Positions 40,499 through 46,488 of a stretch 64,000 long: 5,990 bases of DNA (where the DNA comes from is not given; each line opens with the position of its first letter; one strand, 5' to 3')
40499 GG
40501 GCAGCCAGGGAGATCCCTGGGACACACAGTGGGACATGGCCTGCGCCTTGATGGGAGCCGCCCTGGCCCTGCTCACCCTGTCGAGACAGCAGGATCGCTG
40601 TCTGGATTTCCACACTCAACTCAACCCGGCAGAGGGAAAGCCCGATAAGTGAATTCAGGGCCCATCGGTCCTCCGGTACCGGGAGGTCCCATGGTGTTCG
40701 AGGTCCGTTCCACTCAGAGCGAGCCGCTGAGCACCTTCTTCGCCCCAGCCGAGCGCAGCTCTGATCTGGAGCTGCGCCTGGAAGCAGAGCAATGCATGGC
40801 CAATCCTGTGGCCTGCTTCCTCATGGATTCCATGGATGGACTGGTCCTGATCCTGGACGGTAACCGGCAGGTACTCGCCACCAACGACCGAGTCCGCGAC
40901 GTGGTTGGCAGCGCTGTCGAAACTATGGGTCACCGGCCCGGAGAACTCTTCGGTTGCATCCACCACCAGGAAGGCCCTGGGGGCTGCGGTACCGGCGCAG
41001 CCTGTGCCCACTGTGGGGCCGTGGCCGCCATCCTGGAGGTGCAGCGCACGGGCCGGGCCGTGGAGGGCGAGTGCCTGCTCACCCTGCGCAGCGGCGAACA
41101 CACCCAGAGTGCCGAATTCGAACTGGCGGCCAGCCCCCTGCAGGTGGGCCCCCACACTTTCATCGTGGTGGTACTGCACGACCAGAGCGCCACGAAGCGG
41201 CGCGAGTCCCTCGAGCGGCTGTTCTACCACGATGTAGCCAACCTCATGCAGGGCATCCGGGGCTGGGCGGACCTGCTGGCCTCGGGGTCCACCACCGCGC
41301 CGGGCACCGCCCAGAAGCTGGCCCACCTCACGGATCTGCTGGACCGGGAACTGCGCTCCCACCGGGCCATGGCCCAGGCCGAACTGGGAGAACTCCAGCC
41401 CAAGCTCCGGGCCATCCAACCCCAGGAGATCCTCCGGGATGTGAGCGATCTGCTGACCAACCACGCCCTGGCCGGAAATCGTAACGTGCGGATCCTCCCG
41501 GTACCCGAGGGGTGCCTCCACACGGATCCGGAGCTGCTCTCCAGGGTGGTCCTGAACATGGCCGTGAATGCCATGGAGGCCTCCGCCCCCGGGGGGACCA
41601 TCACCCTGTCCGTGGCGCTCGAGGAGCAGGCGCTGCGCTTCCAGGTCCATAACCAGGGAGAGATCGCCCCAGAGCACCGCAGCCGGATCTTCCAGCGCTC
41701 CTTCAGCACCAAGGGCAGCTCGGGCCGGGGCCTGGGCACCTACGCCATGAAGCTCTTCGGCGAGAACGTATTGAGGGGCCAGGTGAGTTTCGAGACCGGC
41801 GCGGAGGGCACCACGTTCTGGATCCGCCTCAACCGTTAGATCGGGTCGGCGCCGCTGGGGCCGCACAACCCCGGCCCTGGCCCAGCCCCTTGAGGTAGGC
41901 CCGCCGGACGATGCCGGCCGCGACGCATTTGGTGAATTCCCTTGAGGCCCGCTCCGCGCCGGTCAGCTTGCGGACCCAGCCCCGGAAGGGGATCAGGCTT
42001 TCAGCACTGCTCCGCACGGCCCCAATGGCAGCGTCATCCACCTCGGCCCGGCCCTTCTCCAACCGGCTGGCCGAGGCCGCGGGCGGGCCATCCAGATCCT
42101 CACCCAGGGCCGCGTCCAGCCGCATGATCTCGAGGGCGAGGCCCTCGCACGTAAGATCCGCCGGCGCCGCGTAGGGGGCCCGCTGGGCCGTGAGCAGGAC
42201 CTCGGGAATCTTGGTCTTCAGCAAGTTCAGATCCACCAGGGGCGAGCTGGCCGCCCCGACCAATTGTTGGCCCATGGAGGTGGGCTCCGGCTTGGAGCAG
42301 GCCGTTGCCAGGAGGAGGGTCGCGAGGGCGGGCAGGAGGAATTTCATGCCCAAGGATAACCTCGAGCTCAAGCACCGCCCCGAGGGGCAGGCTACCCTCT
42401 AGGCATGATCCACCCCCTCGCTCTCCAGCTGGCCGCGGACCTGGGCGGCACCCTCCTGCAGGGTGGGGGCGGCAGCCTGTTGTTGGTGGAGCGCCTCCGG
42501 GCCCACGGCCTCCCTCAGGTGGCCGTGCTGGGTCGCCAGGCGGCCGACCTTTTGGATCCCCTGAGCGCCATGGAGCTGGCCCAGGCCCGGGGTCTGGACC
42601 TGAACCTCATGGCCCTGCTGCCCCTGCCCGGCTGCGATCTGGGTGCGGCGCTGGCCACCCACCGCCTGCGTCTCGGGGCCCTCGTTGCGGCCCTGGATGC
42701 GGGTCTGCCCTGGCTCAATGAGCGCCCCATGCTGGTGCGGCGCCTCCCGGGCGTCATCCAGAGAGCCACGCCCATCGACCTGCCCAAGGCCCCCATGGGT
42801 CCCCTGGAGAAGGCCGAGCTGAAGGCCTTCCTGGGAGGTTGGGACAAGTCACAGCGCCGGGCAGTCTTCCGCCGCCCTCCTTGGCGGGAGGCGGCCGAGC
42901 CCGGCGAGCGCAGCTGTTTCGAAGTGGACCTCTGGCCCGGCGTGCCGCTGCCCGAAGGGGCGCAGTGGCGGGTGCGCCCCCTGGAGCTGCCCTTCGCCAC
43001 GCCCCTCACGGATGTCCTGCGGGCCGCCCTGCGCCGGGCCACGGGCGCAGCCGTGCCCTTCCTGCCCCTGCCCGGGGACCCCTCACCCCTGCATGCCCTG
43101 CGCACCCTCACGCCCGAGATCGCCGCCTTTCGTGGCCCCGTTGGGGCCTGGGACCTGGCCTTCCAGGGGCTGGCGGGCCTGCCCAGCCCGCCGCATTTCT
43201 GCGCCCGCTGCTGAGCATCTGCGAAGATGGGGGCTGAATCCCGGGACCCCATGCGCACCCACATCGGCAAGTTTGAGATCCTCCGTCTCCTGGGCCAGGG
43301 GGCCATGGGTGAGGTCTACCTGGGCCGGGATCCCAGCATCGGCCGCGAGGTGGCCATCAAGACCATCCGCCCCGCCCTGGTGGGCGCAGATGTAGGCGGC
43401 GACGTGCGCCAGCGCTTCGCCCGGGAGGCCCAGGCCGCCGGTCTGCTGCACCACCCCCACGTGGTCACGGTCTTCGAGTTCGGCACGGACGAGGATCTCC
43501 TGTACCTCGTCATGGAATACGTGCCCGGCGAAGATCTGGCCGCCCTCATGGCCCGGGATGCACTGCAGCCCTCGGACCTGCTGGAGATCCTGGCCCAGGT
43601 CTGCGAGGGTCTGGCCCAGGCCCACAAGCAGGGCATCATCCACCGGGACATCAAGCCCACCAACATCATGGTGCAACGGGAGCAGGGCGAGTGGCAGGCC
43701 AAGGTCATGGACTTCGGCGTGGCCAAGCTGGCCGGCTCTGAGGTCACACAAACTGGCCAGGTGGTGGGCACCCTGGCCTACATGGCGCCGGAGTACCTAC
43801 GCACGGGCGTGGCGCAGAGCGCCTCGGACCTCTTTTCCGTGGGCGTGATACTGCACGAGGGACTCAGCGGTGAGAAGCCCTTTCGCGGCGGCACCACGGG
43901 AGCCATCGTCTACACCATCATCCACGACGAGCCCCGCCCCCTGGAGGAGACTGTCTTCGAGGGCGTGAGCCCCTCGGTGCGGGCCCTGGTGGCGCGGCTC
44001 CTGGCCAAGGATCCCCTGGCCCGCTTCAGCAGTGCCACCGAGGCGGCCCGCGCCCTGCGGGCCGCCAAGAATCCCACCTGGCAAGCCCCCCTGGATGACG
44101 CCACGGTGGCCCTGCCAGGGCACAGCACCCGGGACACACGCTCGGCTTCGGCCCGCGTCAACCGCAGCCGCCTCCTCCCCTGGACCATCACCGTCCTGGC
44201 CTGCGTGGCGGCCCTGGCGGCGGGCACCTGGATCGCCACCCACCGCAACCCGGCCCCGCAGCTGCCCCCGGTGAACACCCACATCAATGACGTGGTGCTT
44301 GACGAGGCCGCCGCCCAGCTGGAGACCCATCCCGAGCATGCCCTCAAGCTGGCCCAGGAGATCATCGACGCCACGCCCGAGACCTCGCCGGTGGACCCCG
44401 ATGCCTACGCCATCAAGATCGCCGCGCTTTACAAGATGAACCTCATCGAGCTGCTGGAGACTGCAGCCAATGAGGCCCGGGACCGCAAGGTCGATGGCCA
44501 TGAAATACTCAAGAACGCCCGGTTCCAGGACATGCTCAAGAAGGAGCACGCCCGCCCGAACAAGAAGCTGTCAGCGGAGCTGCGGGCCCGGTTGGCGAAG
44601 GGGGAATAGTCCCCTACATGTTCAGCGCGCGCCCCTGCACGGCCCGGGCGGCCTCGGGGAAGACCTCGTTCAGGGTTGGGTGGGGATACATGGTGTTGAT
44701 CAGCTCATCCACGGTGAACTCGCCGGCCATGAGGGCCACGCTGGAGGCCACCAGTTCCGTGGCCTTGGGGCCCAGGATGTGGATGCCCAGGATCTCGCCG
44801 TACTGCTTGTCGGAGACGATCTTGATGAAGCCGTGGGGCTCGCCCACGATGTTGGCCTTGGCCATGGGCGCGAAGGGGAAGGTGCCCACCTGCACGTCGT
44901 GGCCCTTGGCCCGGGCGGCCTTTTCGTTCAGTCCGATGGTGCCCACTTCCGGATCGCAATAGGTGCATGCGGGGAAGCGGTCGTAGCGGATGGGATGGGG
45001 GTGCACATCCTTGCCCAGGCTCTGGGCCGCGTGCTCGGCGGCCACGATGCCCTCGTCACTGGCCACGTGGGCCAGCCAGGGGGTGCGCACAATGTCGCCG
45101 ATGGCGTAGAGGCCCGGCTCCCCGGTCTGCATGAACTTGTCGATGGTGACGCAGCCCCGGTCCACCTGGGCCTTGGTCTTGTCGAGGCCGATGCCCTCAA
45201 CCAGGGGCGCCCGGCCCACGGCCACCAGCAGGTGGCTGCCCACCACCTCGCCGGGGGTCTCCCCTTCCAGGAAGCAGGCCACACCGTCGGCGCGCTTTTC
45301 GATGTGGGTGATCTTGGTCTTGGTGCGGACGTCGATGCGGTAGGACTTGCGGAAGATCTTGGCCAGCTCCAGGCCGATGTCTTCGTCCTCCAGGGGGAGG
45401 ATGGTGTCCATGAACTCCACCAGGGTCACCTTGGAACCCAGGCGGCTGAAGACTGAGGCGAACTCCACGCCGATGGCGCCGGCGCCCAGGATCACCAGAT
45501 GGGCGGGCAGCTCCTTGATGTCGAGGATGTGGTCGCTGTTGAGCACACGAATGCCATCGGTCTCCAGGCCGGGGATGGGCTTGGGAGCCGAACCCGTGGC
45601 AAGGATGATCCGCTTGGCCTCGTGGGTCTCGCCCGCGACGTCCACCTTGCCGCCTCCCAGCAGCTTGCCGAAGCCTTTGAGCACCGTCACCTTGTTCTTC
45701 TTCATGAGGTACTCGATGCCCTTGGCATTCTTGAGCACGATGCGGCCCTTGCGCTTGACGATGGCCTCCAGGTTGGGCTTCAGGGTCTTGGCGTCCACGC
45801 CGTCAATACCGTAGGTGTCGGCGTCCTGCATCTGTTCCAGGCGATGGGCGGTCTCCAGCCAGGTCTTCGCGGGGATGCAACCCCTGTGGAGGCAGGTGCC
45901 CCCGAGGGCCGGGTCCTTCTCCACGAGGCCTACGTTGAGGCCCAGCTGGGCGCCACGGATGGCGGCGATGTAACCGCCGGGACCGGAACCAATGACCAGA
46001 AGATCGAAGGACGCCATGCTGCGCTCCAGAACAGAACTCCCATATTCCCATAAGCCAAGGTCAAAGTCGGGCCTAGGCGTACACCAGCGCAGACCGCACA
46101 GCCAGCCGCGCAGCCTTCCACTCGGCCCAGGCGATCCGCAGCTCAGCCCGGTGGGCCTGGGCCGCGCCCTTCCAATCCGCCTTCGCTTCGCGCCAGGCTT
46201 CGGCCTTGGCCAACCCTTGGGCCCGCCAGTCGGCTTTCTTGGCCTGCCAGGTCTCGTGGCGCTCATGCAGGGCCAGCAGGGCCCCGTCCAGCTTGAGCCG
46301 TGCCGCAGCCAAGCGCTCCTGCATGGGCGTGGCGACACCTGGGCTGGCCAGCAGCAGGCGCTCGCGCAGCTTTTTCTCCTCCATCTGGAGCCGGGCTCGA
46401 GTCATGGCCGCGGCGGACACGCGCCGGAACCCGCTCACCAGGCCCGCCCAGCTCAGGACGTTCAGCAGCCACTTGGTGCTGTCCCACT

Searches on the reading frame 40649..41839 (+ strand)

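Call 69: search_protein_families(library=pfam, proteins=[window:40649-41839:+], max_evalue=0.0001)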
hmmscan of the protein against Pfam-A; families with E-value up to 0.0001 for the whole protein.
window:40649-41839:+ (396 aa): 1 family
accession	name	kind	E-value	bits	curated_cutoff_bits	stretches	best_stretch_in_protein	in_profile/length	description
PF02518.31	HATPase_c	-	3.5e-15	56.8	26.4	1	293-394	2-107/111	Histidine kinase-, DNA gyrase B-, and HSP90-like ATPase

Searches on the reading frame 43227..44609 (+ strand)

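Call 69: search_protein_families(library=pfam, proteins=[window:43227-44609:+], max_evalue=0.0001)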
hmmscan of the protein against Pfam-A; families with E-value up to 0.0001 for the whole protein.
window:43227-44609:+ (460 aa): 6 families
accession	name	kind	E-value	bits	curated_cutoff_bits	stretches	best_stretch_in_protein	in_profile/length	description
PF00069.31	Pkinase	-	4.9e-55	187.2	31.7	1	16-272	1-256/263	Protein kinase domain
PF07714.23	PK_Tyr_Ser-Thr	-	5.4e-35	121.4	23.1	1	17-238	2-223/258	Protein tyrosine and serine/threonine kinase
PF17667.7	Pkinase_fungal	-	3.7e-10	39.5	24.1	1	114-200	284-374/387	Fungal protein kinase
PF03109.22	ABC1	-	1.9e-08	34.2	22.9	1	93-167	144-215/244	ABC1 atypical kinase-like domain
PF01636.29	APH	-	2.2e-06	28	23.2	0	63-133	42-108/239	Phosphotransferase enzyme family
PF06293.20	Kdo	-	9.8e-05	22.3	21.3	0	95-164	95-167/207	Lipopolysaccharide kinase (Kdo/WaaP) family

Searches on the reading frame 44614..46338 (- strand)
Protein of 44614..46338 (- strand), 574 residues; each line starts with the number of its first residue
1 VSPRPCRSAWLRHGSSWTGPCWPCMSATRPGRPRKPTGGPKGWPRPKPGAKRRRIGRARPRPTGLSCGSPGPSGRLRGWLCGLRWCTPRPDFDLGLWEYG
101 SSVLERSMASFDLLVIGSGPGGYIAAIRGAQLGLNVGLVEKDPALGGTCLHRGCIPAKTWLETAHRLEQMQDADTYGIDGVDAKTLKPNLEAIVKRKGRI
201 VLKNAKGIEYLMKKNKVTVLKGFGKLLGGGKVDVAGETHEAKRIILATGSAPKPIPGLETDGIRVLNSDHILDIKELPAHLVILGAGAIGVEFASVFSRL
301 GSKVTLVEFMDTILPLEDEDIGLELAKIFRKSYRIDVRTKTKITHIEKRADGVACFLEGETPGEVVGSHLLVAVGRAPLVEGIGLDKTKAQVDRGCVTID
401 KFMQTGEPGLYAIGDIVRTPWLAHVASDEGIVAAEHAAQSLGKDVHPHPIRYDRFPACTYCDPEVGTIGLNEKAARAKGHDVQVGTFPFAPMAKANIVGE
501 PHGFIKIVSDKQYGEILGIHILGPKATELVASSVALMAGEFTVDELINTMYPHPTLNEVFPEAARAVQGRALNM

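Call 70: search_protein_families(library=pfam, proteins=[window:44614-46338:-], max_evalue=0.0001)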
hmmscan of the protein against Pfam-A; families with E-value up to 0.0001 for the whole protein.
window:44614-46338:- (574 aa): 8 families
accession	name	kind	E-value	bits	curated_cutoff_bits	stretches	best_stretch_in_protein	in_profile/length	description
PF07992.20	Pyr_redox_2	-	4.9e-64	217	26.1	1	111-430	1-291/291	Pyridine nucleotide-disulphide oxidoreductase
PF02852.28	Pyr_redox_dim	-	2.9e-33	114.8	25.3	1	456-564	2-110/110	Pyridine nucleotide-disulphide oxidoreductase, dimerisation domain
PF00070.33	Pyr_redox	-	4.1e-21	75.7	22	1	280-353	1-74/82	Pyridine nucleotide-disulphide oxidoreductase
PF12831.13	FAD_oxidored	-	8.4e-10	38.9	27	1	112-157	1-46/416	FAD dependent oxidoreductase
PF03486.20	HI0933_like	-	8e-08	32.5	50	0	112-147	2-37/244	HI0933-like protein Rossmann domain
PF01134.28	GIDA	-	1.1e-07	31.8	22.1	0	112-250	1-150/391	Glucose inhibited division protein A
PF13738.12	Pyr_redox_3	-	1.7e-07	31.2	30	1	114-414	1-305/305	Pyridine nucleotide-disulphide oxidoreductase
PF00890.30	FAD_binding_2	-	4.2e-06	26.7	20.4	1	112-148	1-37/414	FAD binding domain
